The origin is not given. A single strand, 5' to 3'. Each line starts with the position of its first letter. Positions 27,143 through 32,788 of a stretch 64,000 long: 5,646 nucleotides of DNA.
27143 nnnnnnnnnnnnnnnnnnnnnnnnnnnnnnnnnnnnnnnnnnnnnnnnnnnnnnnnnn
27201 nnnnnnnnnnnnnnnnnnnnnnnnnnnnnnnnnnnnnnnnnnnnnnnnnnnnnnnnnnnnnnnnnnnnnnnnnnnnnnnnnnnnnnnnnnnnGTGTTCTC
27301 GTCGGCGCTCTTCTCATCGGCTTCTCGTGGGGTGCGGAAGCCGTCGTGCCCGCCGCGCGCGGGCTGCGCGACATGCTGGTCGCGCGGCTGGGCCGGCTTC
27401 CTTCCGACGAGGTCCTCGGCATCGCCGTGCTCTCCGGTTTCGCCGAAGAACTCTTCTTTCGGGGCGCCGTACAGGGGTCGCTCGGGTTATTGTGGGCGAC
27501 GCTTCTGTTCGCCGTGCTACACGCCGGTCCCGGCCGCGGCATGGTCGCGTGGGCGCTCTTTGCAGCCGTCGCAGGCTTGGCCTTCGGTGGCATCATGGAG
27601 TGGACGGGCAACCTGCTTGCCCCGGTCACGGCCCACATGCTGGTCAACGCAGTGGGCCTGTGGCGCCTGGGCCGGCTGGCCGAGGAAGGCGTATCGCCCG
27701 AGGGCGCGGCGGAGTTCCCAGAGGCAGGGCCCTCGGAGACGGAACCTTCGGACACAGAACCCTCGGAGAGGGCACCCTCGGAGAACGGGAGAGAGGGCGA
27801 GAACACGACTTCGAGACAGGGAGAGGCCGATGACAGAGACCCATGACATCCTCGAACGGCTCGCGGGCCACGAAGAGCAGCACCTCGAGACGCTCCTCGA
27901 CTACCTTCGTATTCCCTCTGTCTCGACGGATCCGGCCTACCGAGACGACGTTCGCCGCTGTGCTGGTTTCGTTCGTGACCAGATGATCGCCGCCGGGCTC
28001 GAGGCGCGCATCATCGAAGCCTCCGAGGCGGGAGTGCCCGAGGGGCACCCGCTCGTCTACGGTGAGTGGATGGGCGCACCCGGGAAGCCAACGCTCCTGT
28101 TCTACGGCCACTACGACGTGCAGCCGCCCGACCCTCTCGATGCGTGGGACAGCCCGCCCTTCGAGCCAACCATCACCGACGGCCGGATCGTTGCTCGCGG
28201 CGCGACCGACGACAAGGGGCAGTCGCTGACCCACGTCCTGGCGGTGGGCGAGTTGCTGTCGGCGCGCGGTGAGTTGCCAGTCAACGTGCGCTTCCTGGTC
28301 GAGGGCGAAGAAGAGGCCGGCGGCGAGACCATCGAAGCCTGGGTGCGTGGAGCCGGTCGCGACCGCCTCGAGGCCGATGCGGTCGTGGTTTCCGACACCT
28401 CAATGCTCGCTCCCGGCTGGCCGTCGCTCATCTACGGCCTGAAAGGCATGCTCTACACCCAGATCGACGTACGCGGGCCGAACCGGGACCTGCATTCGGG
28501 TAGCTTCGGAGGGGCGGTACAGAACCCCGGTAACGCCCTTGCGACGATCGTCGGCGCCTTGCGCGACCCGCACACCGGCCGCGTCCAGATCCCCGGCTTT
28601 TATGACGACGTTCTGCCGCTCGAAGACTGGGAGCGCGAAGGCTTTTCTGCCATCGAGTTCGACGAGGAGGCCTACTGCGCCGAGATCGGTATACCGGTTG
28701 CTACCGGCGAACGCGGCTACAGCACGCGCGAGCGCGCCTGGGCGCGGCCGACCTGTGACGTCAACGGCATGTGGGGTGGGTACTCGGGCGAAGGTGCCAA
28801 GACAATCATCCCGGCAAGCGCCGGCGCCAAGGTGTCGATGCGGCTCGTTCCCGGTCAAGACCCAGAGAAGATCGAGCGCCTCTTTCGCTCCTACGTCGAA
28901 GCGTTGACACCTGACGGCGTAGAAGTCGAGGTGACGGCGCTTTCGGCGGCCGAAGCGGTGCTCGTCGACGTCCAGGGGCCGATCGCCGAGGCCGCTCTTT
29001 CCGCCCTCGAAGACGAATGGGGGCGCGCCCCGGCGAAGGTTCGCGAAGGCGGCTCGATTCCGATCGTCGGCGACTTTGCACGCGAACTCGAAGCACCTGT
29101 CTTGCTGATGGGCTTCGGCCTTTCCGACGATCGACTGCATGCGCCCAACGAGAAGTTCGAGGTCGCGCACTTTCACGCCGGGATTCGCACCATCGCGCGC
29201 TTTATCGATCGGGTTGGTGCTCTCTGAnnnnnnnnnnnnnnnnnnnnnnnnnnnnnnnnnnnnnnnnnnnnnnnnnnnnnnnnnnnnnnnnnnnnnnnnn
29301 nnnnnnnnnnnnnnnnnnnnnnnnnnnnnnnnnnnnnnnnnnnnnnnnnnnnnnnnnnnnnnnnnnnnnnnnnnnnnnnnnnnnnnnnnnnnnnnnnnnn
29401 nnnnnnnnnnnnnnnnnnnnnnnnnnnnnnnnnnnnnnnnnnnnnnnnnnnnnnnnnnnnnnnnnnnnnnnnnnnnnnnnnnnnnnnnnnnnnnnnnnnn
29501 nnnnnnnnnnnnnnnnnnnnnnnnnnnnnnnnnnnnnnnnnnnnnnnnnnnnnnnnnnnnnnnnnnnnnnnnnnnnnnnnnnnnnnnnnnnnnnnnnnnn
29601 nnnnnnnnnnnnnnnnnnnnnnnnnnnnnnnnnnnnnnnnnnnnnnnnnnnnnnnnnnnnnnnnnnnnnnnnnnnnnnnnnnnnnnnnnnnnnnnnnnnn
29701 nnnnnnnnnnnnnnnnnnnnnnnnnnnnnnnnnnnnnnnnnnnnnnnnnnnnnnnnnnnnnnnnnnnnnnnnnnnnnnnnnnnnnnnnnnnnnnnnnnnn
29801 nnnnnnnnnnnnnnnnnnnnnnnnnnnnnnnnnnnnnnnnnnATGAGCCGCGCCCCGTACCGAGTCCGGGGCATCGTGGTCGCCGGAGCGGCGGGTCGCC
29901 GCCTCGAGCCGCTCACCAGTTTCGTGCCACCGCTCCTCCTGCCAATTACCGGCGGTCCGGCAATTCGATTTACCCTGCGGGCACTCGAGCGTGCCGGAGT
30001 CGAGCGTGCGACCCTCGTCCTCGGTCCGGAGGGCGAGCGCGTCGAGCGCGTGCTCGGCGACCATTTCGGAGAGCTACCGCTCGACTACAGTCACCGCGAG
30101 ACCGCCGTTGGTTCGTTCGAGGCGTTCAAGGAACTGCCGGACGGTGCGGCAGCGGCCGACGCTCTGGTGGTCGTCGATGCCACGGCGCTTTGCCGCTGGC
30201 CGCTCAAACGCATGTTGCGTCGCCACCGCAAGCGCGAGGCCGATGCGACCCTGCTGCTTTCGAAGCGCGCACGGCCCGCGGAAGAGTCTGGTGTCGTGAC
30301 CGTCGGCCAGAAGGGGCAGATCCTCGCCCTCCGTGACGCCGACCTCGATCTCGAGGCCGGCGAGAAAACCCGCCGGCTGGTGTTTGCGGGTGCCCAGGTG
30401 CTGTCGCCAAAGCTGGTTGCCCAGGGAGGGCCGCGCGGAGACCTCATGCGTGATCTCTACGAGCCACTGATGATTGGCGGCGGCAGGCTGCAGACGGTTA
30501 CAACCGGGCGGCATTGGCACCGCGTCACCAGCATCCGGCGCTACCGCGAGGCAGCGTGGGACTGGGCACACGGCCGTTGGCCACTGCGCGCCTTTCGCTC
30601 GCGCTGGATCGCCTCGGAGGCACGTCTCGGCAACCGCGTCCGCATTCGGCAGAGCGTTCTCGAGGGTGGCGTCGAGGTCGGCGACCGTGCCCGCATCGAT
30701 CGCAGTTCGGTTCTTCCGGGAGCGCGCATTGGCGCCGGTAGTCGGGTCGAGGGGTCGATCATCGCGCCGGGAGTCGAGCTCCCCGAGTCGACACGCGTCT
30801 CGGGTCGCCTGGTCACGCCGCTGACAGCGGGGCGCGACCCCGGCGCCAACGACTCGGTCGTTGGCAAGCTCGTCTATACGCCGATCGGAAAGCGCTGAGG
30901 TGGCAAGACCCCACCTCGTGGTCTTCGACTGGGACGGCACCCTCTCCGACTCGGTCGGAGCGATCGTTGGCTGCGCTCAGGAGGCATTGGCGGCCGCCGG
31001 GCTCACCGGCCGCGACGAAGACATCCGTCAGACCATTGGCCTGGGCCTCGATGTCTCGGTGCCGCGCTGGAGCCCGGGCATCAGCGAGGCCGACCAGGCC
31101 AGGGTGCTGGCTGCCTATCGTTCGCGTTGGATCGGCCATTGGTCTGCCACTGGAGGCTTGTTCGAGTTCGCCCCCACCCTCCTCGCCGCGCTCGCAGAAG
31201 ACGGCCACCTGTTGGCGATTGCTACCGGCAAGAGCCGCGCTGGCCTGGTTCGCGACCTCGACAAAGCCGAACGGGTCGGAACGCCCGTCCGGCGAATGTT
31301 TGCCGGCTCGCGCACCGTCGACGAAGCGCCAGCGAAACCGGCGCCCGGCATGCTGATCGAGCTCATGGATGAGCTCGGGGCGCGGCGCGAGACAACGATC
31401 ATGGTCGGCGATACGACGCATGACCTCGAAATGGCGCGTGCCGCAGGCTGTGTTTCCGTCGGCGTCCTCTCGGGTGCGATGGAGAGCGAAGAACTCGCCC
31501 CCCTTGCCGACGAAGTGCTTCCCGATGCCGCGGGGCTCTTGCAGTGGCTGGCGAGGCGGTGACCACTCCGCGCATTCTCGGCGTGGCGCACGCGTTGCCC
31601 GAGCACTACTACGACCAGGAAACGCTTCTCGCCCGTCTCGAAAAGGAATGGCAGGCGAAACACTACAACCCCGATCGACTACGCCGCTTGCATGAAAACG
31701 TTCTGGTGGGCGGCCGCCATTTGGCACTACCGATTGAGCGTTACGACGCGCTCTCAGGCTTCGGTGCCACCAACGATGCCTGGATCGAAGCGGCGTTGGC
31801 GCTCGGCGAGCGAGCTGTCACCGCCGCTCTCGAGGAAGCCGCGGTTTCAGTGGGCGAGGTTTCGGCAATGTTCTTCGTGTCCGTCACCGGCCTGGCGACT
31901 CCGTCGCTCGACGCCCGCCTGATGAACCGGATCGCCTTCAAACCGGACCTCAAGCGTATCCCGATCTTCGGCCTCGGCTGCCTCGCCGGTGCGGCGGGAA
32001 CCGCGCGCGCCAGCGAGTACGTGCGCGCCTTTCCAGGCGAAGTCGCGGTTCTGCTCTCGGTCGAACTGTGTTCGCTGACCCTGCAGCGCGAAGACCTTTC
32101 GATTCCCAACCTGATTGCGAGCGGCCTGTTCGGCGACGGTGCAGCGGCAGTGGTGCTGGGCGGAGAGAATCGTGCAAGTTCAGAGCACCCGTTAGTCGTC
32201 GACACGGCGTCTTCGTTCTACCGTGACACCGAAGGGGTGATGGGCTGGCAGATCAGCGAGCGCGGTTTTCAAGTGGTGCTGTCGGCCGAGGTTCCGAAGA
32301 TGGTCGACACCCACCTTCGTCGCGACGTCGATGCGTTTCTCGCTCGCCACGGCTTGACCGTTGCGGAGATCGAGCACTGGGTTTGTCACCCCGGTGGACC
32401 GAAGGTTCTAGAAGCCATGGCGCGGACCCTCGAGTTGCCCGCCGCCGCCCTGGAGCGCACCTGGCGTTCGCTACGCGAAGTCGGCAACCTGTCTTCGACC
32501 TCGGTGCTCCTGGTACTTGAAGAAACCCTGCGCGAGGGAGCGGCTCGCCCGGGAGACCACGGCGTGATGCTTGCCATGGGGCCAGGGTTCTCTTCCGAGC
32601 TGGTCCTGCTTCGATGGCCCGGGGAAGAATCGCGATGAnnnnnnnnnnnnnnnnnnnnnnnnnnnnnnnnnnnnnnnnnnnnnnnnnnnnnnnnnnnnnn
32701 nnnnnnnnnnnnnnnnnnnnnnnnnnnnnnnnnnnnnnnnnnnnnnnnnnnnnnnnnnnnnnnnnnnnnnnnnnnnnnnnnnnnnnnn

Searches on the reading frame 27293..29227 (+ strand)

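Call 12: search_protein_families(library=pfam, proteins=[window:27293-29227:+], max_evalue=0.01)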
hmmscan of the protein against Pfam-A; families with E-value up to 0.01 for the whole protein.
window:27293-29227:+ (644 aa): 3 families
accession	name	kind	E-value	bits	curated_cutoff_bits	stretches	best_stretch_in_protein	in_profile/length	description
PF01546.33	Peptidase_M20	-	4.7e-33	115.3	24.6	1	269-639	1-205/206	Peptidase family M20/M25/M40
PF07687.19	M20_dimer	-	1.6e-14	54.2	21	1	381-541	1-105/107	Peptidase dimerisation domain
PF04389.22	Peptidase_M28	-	0.0062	16.7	21.3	1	256-363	3-88/193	Peptidase family M28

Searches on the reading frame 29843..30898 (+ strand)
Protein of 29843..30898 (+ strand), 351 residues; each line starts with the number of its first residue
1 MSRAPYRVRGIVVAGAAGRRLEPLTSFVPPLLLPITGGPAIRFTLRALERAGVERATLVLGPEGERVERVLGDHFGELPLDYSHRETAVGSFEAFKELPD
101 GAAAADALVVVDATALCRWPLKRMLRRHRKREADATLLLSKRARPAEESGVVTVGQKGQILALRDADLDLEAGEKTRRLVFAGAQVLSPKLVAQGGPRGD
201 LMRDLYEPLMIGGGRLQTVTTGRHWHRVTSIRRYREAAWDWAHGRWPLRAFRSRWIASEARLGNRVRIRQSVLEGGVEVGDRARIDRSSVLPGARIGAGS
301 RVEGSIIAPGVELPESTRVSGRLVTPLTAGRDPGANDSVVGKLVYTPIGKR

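Call 12: search_protein_families(library=pfam, proteins=[window:29843-30898:+], max_evalue=0.01)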
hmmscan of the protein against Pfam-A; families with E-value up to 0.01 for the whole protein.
window:29843-30898:+ (351 aa): 5 families
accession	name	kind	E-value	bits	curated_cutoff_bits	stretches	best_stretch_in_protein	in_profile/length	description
PF00483.29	NTP_transferase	-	4.9e-14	52.9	21.2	1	10-162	2-159/245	Nucleotidyl transferase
PF25084.1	LbH_EIF2B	-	4.8e-08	33.4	54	1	255-321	23-89/105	EIF2B subunit epsilon LbH domain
PF24894.1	Hexapep_GlmU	-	1.6e-06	28.6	23.3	1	267-319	31-83/104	GlmU-like, C-terminal hexapeptide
PF00132.30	Hexapep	-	4.7e-05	23.4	27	0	276-303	1-29/36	Bacterial transferase hexapeptide (six repeats)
PF12804.13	NTP_transf_3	-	0.0017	19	27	1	10-143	1-126/160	MobA-like NTP transferase domain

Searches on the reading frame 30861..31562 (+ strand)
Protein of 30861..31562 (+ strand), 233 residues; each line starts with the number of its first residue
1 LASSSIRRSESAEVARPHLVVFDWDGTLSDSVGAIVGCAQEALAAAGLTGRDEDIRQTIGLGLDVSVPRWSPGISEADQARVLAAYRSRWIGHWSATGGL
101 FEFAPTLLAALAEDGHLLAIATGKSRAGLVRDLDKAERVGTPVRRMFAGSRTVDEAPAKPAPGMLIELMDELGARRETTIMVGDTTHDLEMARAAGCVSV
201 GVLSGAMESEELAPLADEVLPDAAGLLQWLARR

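Call 12: search_protein_families(library=pfam, proteins=[window:30861-31562:+], max_evalue=0.01)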
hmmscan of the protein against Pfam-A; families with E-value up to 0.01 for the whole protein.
window:30861-31562:+ (233 aa): 5 families
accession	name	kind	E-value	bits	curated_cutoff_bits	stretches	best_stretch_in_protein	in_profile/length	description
PF13419.12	HAD_2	-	2.1e-23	83.8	23.8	1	20-202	1-178/178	Haloacid dehalogenase-like hydrolase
PF00702.32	Hydrolase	-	1.1e-18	68.7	26.4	1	19-196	3-191/191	haloacid dehalogenase-like hydrolase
PF13242.12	Hydrolase_like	-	2.9e-14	53.2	22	1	159-222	4-71/75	HAD-hyrolase-like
PF12710.13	HAD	-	1.9e-07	32.2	27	1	20-193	1-189/189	haloacid dehalogenase-like hydrolase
PF08282.18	Hydrolase_3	-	0.00043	20.5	20.9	0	167-197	194-224/255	haloacid dehalogenase-like hydrolase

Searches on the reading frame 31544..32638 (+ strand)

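Call 12: search_protein_families(library=pfam, proteins=[window:31544-32638:+], max_evalue=0.01)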
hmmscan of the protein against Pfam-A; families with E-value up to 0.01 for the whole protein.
window:31544-32638:+ (364 aa): 5 families
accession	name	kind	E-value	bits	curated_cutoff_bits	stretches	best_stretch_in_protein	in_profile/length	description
PF02797.21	Chal_sti_synt_C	-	1.8e-20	73.9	27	1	222-357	6-148/151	Chalcone and stilbene synthases, C-terminal domain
PF08541.16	ACP_syn_III_C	-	2.3e-16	60.2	26.6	1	266-358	1-90/90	3-Oxoacyl-[acyl-carrier-protein (ACP)] synthase III C terminal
PF00195.25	Chal_sti_synt_N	-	2.4e-16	60.3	27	1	10-207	15-223/225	Chalcone and stilbene synthases, N-terminal domain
PF08392.18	FAE1_CUT1_RppA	-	6.1e-09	36.1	27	1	90-212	89-210/290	FAE1/Type III polyketide synthase-like protein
PF08545.16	ACP_syn_III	-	0.0044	17.3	24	1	146-210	7-66/80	3-Oxoacyl-[acyl-carrier-protein (ACP)] synthase III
